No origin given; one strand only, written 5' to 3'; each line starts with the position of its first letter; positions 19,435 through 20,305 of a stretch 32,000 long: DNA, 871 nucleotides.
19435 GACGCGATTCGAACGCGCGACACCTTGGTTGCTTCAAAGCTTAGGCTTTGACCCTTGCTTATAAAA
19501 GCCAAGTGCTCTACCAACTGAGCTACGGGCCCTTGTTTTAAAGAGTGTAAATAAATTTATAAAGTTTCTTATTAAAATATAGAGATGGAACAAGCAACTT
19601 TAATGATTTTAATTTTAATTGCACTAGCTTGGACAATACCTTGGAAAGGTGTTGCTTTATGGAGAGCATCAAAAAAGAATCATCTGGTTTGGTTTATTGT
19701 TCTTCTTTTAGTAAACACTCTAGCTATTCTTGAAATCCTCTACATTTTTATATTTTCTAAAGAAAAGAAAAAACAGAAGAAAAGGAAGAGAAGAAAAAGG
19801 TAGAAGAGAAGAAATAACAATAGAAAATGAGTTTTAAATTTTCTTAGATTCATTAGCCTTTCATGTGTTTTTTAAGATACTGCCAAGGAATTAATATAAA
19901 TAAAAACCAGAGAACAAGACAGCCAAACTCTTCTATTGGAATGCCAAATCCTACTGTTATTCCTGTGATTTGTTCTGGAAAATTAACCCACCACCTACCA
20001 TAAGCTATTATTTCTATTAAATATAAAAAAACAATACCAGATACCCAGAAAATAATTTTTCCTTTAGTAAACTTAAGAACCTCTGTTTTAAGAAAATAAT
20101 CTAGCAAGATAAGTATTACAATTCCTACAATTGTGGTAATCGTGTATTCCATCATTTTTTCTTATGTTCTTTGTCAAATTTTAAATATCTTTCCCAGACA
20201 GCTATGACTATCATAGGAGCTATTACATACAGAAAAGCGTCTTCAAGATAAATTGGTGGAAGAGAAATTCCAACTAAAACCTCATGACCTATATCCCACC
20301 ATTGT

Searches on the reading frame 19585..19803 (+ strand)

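Call 9: search_protein_families(library=pfam, proteins=[window:19585-19803:+])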
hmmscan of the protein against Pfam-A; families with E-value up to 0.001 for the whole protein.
window:19585-19803:+ (72 aa): 1 family
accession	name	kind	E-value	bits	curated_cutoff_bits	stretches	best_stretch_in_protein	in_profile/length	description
PF18893.5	DUF5652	-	2.3e-21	75.7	23.4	1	6-64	12-70/71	Family of unknown function (DUF5652)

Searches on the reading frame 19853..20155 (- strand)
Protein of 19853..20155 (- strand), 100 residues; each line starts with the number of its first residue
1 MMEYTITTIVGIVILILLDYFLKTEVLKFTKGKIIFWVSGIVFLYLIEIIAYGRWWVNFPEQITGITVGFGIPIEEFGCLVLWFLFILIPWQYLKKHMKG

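Call 9: search_protein_families(library=pfam, proteins=[window:19853-20155:-])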
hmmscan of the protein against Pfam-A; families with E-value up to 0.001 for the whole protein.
window:19853-20155:- (100 aa): 1 family
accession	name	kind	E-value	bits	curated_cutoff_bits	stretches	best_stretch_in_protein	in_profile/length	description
PF18916.5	Lycopene_cyc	-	0.00062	20.7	27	1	4-89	4-87/92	Lycopene cyclase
